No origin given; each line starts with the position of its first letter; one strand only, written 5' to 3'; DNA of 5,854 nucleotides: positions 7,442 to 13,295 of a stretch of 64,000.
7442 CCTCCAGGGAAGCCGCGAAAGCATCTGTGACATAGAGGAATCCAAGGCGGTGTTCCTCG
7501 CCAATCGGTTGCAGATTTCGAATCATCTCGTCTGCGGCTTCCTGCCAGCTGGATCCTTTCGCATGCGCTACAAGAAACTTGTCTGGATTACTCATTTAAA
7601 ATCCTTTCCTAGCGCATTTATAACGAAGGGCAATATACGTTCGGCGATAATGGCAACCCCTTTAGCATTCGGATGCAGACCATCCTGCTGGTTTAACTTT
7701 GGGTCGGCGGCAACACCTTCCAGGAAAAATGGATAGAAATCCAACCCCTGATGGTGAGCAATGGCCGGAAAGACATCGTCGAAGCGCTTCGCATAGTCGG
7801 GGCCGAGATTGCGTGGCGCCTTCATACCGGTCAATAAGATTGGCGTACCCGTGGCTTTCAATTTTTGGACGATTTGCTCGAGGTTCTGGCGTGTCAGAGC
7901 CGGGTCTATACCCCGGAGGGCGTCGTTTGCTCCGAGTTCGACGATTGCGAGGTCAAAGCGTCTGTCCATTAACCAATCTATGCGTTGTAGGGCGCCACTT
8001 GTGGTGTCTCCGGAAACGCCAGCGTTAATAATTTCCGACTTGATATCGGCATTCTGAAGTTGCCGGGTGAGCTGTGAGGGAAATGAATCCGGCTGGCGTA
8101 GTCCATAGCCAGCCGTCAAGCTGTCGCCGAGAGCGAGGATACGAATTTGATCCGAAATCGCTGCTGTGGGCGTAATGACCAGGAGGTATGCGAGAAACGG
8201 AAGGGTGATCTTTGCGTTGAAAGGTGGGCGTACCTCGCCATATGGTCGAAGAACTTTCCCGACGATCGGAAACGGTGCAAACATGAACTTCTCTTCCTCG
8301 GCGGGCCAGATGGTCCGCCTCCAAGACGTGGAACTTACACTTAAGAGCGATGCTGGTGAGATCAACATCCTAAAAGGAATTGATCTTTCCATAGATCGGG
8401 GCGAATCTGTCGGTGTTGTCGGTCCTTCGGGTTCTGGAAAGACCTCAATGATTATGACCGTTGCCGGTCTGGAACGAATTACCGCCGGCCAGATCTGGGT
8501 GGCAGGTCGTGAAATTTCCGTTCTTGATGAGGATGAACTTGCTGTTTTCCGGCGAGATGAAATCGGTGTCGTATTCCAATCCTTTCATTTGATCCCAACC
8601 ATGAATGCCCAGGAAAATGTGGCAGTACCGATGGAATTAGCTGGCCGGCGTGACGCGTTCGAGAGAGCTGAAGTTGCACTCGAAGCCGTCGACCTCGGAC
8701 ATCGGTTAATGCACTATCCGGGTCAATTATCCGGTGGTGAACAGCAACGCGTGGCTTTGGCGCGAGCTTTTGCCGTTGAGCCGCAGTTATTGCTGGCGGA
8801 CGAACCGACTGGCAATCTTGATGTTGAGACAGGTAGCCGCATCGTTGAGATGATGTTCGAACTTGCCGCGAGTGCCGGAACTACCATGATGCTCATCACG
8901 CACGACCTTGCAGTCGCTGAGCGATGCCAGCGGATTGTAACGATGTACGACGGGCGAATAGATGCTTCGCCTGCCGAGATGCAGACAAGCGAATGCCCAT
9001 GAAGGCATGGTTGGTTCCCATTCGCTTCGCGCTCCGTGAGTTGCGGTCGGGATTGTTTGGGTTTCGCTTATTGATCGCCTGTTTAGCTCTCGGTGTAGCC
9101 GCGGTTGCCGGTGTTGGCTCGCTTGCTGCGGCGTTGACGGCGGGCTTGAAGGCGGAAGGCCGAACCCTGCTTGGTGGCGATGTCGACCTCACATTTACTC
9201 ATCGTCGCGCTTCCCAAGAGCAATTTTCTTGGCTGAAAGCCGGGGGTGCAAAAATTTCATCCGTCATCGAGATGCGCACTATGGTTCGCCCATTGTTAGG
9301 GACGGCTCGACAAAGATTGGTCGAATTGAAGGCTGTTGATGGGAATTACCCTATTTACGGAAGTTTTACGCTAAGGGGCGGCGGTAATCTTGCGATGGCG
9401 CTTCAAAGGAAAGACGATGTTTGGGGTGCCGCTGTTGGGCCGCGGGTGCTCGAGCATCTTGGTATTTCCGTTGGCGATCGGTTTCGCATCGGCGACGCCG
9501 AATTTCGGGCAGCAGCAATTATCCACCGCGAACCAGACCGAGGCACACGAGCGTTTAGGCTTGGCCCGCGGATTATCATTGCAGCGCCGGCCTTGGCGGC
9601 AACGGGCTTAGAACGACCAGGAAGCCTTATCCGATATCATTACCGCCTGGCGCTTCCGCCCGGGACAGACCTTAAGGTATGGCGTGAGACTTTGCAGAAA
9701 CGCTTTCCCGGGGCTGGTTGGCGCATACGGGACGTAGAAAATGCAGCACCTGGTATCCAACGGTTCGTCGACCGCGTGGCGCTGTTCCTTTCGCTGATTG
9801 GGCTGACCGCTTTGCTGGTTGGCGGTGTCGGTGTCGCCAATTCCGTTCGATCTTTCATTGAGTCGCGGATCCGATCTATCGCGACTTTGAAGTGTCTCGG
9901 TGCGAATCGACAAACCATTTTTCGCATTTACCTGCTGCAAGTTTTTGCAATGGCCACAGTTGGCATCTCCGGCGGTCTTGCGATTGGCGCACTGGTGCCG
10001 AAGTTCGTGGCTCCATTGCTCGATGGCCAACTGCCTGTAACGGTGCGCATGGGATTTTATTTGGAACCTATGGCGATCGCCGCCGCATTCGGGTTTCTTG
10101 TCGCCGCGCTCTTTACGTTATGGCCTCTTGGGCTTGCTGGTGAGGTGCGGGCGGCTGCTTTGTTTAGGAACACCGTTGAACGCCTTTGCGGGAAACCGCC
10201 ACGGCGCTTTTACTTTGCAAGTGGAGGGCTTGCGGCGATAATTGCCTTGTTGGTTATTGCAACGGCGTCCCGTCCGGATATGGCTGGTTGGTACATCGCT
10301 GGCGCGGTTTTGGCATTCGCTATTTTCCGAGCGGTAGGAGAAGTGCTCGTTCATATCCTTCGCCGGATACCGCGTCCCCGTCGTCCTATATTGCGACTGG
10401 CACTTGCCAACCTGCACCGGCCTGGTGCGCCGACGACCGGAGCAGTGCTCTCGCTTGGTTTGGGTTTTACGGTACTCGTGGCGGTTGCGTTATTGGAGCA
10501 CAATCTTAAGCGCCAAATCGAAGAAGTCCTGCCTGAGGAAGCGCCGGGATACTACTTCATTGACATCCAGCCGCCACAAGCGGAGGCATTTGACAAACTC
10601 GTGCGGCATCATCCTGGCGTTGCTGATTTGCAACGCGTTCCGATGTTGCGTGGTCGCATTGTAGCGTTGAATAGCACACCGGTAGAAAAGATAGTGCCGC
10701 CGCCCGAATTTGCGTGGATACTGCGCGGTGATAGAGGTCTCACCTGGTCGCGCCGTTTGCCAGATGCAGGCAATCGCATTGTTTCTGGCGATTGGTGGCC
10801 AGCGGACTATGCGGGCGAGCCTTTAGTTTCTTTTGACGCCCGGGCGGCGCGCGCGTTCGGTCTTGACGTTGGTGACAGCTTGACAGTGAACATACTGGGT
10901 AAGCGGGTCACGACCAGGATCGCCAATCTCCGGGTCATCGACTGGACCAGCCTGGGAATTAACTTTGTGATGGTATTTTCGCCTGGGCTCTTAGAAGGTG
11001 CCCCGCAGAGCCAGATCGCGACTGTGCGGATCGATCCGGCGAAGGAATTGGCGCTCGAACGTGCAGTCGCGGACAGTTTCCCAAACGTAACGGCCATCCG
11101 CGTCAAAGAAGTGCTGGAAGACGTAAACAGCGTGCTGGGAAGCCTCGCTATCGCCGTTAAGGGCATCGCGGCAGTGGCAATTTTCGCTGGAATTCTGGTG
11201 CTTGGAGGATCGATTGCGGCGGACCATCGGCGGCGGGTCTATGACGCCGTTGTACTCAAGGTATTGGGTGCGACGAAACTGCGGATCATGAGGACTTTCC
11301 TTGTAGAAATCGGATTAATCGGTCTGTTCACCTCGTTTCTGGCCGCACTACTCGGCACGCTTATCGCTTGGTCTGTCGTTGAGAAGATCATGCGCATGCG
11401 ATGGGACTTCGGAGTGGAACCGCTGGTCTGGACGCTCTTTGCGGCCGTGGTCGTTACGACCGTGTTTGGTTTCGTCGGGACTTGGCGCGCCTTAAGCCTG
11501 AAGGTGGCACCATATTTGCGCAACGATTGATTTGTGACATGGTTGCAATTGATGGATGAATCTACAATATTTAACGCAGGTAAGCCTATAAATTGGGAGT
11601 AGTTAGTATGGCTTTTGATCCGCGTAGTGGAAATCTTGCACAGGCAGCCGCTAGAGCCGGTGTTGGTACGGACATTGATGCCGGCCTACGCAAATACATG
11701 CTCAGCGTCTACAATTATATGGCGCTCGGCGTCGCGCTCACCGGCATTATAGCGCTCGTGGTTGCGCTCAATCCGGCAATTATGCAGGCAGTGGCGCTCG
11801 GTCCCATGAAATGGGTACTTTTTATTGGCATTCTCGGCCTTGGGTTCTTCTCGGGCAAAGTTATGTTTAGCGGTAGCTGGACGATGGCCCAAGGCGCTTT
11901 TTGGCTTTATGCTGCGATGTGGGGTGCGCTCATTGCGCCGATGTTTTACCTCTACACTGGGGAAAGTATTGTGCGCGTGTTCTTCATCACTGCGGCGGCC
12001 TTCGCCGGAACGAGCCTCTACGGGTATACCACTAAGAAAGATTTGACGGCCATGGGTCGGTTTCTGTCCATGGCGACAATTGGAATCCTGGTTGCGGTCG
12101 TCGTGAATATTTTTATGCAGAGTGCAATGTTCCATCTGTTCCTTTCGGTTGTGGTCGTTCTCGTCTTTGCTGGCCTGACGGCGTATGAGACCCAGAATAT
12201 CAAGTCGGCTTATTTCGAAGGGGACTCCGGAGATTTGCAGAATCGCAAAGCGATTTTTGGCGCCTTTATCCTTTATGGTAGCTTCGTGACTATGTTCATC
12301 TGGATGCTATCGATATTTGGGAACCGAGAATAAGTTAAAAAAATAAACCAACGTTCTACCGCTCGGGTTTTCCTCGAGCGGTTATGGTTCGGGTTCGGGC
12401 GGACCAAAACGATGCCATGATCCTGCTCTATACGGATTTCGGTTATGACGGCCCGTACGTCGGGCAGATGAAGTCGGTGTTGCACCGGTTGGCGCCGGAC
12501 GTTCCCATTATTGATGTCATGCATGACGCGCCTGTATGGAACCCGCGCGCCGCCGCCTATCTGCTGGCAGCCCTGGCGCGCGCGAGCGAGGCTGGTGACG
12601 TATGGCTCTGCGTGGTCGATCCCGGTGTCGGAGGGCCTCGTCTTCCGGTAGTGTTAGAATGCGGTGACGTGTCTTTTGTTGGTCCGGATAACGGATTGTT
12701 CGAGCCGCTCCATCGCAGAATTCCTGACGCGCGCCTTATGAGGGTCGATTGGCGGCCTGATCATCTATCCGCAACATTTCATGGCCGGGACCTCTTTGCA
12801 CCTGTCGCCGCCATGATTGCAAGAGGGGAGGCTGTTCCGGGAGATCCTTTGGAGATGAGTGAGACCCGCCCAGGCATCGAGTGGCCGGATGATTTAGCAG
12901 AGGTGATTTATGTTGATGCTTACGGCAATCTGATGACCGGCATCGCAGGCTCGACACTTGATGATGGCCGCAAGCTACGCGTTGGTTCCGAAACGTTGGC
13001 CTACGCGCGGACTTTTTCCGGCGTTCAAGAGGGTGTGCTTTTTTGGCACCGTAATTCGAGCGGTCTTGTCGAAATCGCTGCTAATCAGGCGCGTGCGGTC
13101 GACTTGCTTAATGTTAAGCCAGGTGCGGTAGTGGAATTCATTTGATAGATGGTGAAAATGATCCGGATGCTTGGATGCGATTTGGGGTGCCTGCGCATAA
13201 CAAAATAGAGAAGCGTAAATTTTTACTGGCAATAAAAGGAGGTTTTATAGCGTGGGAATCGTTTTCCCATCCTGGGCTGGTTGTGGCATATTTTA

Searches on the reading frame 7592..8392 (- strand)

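Call 21: search_protein_families(library=ncbifam, proteins=[window:7592-8392:-], max_evalue=0.00001)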
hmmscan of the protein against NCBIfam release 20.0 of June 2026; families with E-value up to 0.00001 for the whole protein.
window:7592-8392:- (266 aa): 2 families
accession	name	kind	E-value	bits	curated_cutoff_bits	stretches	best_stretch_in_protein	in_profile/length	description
NF007819.1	PRK10528.1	equivalog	1.2e-40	139.5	270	1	62-251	10-198/210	multifunctional acyl-CoA thioesterase I/protease I/lysophospholipase L1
NF042968.1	AcxylEst_AxeA1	equivalog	1.4e-06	26.9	700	1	78-252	270-458/459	acetylxylan esterase AxeA1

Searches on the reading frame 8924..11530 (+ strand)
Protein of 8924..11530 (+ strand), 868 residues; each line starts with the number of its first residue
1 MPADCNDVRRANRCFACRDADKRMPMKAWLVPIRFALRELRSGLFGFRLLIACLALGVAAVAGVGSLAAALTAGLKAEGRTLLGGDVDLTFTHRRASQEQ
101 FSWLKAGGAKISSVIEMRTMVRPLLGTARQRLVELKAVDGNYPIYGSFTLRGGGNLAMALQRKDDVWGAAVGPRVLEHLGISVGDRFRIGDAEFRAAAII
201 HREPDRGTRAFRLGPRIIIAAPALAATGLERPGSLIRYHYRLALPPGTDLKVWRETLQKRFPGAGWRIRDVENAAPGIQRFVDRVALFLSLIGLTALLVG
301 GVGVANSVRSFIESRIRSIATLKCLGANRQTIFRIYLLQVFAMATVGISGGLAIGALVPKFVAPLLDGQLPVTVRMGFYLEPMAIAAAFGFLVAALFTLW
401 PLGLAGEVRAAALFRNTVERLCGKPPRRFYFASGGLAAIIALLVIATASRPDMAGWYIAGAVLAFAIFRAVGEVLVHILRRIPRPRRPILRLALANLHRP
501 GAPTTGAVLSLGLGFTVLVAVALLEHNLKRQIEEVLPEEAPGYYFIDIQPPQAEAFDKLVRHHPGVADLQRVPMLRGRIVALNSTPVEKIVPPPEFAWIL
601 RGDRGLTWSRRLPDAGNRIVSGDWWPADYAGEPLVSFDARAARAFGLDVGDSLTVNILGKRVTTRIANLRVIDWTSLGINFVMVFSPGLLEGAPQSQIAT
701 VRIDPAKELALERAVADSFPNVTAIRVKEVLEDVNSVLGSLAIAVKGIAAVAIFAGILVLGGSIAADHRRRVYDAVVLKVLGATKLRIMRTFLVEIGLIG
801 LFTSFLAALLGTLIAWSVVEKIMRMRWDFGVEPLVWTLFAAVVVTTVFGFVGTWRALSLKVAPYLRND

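Call 21: search_protein_families(library=ncbifam, proteins=[window:8924-11530:+], max_evalue=0.00001)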
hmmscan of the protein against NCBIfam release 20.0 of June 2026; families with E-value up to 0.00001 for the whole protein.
window:8924-11530:+ (868 aa): 3 families
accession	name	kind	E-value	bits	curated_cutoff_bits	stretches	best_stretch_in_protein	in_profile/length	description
NF041854.1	ABC_perm_YbbP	equivalog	6.8e-86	288.9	999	1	35-855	5-794/806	putative ABC transporter permease subunit YbbP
TIGR00439.2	FtsX_Gneg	equivalog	1.4e-10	40.9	255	1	716-857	140-287/292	permease-like cell division protein FtsX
TIGR03434.1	ADOP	subfamily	9.1e-10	37.3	622.3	1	252-420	236-405/803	ADOP family duplicated permease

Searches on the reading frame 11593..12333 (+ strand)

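Call 21: search_protein_families(library=ncbifam, proteins=[window:11593-12333:+], max_evalue=0.00001)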
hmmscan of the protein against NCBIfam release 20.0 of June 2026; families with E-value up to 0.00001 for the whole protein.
window:11593-12333:+ (246 aa): 1 family
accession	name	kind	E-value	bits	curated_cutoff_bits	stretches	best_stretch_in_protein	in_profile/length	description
NF007765.0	PRK10447.1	equivalog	3.3e-10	40.1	353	1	40-244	25-215/219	FtsH protease modulator YccA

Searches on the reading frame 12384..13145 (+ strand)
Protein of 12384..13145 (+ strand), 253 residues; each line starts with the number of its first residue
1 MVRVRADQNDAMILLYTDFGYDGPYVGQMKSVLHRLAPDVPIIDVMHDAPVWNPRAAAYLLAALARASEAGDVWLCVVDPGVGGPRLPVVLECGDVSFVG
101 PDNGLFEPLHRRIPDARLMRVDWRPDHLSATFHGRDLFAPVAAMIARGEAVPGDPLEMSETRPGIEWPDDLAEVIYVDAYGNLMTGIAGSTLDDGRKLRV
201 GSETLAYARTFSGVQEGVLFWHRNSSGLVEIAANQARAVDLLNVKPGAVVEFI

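Call 21: search_protein_families(library=ncbifam, proteins=[window:12384-13145:+], max_evalue=0.00001)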
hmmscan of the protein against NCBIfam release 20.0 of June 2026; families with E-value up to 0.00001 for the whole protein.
window:12384-13145:+ (253 aa): 2 families
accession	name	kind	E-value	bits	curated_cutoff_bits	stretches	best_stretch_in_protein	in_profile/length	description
NF058624.1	RSAMHdlseTHET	equivalog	5e-41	140.9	350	1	13-251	3-248/250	(R)-S-adenosyl-L-methionine hydrolase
NF053629.1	RSAMPyrc0463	equivalog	4.1e-31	108.5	470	1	12-250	1-251/256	(R)-S-adenosyl-L-methionine hydrolase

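Call 24: find_encoding_contigs(protein=window:12384-13142:+, flank=3000, max_places=6)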
Protein window:12384-13142:+ (253 aa): no gene with exactly this product is on record in the collection.
